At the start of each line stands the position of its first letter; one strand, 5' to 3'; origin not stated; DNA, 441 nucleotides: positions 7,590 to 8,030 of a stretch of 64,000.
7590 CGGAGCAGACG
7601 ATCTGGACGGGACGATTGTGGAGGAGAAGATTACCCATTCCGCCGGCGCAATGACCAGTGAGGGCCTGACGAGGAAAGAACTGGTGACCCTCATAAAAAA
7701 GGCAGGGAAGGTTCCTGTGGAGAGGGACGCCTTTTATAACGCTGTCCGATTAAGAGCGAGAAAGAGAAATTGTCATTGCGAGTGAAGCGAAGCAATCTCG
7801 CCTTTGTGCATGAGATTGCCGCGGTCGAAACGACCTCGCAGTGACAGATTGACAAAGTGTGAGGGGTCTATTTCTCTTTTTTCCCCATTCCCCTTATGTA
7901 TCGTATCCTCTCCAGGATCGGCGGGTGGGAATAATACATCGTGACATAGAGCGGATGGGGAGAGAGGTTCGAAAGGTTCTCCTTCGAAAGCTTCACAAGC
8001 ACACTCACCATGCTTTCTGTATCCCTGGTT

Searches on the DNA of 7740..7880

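Call 83: search_rna_families(source=window, start=7740, end=7880, threshold=evalue, max_evalue=10)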
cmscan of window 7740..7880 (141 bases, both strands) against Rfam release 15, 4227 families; matches with E-value up to 10: 2.
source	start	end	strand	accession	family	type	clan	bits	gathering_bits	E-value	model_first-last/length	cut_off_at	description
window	7784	7842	-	RF04026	mir-8499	Gene; miRNA;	-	12.5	100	6.7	1-77/77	no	mir-8499 microRNA precursor family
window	7833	7880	+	RF00229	IRES_Picorna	Cis-reg; IRES;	-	11.3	33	0.26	1-48/252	3'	Picornavirus internal ribosome entry site (IRES)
